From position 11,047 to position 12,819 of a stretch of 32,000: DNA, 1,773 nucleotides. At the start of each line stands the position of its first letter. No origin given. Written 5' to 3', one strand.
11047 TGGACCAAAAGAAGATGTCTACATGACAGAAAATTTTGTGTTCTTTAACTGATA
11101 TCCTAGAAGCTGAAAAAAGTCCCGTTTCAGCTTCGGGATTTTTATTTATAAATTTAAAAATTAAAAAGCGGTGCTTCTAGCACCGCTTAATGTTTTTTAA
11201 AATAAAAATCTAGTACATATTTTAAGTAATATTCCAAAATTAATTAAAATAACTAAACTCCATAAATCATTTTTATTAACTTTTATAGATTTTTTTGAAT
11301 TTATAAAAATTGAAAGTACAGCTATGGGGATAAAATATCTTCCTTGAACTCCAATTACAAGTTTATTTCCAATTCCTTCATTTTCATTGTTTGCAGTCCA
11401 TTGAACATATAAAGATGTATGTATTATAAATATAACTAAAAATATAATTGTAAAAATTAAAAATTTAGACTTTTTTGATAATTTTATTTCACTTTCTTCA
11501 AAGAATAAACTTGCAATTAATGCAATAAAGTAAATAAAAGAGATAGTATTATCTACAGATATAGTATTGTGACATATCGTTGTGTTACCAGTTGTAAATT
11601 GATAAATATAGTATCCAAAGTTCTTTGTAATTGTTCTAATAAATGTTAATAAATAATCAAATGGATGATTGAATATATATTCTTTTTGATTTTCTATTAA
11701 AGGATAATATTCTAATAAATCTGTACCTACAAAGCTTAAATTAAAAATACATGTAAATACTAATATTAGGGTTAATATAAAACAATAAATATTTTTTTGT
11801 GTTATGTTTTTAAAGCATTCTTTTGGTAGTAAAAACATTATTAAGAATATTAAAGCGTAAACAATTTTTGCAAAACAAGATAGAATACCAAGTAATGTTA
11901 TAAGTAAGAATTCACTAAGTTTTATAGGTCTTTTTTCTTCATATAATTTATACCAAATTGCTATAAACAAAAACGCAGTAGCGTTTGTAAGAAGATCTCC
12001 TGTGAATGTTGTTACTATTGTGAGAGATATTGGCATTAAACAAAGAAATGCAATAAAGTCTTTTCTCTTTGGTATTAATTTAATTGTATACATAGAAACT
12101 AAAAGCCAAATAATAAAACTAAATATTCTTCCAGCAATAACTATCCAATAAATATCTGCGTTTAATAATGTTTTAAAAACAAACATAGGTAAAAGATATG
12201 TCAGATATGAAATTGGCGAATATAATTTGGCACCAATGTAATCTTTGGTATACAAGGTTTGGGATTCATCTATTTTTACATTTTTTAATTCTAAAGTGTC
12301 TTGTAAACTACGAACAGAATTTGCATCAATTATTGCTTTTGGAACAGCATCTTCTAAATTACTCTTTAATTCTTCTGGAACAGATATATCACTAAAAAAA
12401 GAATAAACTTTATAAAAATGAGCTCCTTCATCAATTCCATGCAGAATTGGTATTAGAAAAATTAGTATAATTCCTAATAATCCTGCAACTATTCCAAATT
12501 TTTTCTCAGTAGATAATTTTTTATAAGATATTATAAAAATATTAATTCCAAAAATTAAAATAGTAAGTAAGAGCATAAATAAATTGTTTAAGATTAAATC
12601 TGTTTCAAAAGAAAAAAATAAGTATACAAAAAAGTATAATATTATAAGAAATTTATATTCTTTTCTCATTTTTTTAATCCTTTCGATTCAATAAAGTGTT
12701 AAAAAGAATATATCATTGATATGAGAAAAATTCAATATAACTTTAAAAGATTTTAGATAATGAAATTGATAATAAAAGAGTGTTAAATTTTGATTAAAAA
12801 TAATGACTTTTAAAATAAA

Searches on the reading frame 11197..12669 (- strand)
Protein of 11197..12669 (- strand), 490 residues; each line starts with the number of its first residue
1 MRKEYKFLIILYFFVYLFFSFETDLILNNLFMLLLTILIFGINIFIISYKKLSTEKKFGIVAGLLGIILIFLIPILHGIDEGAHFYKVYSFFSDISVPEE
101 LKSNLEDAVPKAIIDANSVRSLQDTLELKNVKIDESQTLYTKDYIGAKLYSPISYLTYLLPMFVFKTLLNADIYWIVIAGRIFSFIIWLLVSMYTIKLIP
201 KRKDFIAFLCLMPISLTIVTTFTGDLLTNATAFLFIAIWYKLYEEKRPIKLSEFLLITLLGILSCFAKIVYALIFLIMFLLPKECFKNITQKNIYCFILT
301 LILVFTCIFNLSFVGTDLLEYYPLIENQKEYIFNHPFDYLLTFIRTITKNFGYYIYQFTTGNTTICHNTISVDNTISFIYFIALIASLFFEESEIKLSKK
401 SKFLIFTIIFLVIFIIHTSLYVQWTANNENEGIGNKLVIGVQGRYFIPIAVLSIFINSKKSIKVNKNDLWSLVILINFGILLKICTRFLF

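Call 14: search_protein_families(library=pfam, proteins=[window:11197-12669:-], max_evalue=0.001)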
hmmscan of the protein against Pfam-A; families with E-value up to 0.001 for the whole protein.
window:11197-12669:- (490 aa): 1 family
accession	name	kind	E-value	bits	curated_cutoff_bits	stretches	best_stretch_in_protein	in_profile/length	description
PF09913.15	DUF2142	-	1.8e-42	146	30.1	1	64-452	2-394/395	Predicted membrane protein (DUF2142)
